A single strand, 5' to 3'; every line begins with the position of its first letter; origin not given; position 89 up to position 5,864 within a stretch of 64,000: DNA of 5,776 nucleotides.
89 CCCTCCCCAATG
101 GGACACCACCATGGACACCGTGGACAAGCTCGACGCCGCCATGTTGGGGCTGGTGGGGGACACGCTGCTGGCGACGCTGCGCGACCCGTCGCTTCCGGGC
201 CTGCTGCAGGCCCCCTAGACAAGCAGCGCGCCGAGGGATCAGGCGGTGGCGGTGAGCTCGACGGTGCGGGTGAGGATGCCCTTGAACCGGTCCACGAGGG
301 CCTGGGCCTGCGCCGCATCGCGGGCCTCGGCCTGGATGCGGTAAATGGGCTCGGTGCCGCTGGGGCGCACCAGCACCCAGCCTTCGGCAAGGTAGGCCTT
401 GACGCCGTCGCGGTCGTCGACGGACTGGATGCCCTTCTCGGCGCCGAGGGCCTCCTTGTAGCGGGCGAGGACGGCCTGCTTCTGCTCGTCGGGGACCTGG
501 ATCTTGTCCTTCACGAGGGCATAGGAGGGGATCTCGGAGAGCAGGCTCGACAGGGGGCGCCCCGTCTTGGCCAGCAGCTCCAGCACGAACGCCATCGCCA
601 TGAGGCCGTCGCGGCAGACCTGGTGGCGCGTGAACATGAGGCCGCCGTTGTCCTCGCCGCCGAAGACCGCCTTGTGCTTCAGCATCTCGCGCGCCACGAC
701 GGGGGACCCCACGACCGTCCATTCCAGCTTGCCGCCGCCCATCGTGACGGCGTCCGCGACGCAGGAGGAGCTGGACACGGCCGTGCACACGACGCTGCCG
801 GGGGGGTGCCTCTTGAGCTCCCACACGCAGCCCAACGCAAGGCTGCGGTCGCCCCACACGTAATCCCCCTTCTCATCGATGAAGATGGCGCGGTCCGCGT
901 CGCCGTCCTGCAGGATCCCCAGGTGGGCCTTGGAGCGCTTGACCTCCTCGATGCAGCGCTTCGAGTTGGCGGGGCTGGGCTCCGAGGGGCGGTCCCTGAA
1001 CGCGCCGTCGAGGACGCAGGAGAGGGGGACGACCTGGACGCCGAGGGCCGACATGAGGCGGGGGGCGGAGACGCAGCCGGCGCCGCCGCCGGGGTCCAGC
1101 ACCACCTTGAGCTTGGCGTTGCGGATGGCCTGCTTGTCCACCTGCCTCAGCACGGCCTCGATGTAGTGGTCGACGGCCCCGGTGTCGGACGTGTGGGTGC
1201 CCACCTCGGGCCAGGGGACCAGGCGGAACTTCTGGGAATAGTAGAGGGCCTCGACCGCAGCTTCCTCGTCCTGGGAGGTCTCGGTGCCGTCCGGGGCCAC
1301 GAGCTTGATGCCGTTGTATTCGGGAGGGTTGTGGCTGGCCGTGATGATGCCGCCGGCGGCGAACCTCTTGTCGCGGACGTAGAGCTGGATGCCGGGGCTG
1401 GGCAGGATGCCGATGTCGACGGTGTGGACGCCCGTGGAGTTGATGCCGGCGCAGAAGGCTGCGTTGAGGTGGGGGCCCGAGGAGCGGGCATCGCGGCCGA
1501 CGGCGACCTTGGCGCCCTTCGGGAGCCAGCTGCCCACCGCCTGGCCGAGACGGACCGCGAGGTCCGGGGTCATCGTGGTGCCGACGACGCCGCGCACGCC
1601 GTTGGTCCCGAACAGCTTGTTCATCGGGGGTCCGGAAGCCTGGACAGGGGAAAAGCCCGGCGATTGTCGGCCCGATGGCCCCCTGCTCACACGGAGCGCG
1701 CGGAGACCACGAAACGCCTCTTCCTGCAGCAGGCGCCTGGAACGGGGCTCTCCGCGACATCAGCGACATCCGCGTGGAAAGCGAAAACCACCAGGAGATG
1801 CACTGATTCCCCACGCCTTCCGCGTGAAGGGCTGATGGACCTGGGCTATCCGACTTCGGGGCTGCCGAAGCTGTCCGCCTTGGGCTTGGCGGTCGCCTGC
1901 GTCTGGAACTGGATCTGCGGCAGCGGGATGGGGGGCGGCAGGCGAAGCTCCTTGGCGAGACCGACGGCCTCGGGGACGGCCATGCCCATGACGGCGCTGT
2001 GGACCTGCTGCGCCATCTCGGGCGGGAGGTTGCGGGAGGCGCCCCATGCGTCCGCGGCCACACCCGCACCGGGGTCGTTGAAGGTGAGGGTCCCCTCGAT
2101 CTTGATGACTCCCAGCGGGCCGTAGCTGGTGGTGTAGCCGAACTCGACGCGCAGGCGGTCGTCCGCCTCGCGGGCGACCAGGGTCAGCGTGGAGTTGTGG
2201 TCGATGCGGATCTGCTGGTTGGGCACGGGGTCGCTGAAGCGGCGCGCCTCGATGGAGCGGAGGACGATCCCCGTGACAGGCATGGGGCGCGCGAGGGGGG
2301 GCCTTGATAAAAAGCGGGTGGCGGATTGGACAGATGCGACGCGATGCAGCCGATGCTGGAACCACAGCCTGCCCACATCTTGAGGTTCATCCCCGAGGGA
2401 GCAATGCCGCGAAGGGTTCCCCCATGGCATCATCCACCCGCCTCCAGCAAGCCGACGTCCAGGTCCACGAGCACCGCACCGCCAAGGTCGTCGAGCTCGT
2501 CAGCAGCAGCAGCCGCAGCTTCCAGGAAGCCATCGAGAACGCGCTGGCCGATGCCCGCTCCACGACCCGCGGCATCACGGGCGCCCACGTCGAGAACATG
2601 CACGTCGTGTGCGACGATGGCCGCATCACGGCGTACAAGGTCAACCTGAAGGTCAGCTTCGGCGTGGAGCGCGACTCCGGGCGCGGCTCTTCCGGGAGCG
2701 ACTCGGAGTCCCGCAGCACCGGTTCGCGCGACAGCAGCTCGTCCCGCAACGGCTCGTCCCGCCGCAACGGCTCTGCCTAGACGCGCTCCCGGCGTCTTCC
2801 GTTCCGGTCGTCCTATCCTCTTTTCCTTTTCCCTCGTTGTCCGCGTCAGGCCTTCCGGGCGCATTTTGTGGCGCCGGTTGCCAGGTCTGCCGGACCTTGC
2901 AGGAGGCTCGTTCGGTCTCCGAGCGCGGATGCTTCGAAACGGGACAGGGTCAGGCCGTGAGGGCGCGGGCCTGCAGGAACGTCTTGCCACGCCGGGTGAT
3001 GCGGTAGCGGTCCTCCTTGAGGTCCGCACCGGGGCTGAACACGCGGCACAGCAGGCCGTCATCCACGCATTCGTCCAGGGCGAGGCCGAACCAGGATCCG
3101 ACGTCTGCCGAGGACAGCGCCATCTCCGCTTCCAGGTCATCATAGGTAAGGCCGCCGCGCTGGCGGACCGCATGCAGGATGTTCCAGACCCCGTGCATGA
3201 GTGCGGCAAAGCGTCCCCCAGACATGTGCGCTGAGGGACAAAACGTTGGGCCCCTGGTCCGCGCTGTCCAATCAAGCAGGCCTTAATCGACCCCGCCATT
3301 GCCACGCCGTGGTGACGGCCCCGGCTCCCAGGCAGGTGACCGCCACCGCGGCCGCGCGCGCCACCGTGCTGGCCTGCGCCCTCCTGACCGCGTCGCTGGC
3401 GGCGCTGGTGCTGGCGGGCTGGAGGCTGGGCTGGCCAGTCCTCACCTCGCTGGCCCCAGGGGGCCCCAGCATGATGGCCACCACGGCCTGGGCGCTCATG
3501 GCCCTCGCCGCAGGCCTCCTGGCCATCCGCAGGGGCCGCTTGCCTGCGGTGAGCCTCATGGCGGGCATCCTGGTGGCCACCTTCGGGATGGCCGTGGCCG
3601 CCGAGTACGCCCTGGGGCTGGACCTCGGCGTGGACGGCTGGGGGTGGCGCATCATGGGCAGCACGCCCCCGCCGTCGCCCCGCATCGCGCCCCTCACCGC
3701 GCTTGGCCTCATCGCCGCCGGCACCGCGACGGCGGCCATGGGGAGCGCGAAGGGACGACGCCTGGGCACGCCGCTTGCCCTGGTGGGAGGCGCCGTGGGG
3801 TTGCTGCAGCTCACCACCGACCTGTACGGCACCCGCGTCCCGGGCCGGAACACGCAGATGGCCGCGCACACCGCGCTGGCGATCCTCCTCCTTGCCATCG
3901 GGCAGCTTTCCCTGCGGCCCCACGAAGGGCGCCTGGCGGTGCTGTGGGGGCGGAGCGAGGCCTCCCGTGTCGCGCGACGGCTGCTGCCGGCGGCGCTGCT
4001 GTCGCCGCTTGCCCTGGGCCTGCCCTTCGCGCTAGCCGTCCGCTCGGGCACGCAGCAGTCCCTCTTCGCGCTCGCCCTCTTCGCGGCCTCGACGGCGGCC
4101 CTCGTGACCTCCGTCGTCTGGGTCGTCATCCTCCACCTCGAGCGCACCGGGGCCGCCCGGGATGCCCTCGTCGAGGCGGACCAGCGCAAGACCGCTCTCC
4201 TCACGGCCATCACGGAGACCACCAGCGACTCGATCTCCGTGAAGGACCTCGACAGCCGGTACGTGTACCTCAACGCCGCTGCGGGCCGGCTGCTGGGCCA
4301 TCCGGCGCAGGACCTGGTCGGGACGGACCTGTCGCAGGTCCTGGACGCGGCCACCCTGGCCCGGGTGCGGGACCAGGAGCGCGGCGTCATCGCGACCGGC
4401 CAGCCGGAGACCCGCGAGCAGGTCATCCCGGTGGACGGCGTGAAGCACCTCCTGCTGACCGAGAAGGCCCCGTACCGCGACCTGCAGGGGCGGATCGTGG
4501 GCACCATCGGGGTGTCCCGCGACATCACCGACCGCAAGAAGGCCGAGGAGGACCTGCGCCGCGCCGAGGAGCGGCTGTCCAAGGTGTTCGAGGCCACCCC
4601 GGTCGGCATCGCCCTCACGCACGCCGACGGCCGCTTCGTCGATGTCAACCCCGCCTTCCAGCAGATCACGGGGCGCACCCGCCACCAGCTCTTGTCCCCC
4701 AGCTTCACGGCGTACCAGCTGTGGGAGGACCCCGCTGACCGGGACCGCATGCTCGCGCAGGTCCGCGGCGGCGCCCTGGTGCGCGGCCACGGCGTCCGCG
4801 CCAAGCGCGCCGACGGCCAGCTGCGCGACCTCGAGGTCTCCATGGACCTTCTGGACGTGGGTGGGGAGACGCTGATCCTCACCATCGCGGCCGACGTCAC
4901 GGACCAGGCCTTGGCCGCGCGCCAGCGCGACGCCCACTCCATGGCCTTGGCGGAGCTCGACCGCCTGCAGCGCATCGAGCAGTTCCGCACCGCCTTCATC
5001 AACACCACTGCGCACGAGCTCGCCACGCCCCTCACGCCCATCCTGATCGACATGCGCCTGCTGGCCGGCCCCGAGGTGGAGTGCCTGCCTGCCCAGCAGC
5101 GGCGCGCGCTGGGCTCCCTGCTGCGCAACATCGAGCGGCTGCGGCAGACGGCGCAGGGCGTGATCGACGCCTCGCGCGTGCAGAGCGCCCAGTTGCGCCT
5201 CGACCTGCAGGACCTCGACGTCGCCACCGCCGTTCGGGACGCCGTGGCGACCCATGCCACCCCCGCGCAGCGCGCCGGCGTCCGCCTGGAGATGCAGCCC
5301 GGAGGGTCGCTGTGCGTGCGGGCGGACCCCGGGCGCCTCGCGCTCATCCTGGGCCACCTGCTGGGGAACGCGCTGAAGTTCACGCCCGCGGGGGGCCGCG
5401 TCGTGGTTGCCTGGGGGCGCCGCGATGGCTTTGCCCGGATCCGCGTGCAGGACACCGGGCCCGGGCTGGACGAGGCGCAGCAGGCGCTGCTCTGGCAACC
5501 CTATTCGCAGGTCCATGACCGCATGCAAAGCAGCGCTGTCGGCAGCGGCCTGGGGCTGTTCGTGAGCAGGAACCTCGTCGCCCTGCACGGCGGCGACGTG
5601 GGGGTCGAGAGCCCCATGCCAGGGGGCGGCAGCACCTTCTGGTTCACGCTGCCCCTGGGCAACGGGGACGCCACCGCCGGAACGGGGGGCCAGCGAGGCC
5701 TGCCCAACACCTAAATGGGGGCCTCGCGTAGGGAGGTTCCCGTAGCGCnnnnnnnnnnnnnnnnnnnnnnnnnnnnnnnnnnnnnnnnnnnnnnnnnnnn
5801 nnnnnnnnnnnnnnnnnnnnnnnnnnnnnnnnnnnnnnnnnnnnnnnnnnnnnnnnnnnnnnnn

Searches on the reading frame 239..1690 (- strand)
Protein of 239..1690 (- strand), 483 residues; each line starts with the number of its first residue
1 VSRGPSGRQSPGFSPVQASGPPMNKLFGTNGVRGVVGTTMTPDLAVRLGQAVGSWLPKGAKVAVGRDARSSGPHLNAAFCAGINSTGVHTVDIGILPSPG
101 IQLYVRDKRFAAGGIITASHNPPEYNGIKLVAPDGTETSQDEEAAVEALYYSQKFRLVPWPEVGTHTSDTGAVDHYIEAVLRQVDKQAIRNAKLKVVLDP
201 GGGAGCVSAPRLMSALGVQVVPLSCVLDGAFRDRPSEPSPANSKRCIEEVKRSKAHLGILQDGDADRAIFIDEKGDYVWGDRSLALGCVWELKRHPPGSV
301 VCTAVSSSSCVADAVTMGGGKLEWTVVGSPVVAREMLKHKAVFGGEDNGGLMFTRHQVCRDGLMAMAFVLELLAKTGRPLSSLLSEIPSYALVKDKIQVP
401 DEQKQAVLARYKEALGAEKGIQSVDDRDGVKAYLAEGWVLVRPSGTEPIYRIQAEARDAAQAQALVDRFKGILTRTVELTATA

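Call 26: search_protein_families(library=pfam, proteins=[window:239-1690:-], max_evalue=0.001)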
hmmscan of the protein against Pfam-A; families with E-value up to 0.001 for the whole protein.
window:239-1690:- (483 aa): 4 families
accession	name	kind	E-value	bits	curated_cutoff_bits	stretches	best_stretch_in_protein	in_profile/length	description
PF02878.22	PGM_PMM_I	-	9.1e-40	136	22.5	1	25-155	2-136/138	Phosphoglucomutase/phosphomannomutase, alpha/beta/alpha domain I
PF02879.22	PGM_PMM_II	-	8.6e-24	84.5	29.3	1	175-275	2-103/103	Phosphoglucomutase/phosphomannomutase, alpha/beta/alpha domain II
PF02880.22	PGM_PMM_III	-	1.6e-23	83.4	20.7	1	280-387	2-111/115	Phosphoglucomutase/phosphomannomutase, alpha/beta/alpha domain III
PF00408.26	PGM_PMM_IV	-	2e-12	47.4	23.1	1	397-469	4-65/68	Phosphoglucomutase/phosphomannomutase, C-terminal domain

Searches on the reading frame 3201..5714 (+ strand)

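Call 26: search_protein_families(library=pfam, proteins=[window:3201-5714:+], max_evalue=0.001)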
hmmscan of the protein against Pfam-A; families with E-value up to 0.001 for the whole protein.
window:3201-5714:+ (837 aa): 7 families
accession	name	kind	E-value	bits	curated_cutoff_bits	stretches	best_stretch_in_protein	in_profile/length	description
PF08448.16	PAS_4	-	1.5e-25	90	23.1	2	340-446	3-109/110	PAS fold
PF00989.32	PAS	-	1.4e-23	83.5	22.6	2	335-442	4-113/113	PAS fold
PF02518.31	HATPase_c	-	6.7e-23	81.7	26.4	1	709-820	2-110/111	Histidine kinase-, DNA gyrase B-, and HSP90-like ATPase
PF13426.13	PAS_9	-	1e-15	58.3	27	2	467-568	1-103/103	PAS domain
PF13188.13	PAS_8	-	1.3e-14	53.9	21.8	1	457-510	1-55/65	PAS domain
PF00512.31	HisKA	-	1.6e-06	28.5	26.9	1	596-662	2-65/66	His Kinase A (phospho-acceptor) domain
PF08447.18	PAS_3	-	4.4e-06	27.3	25.6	0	355-438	2-88/89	PAS fold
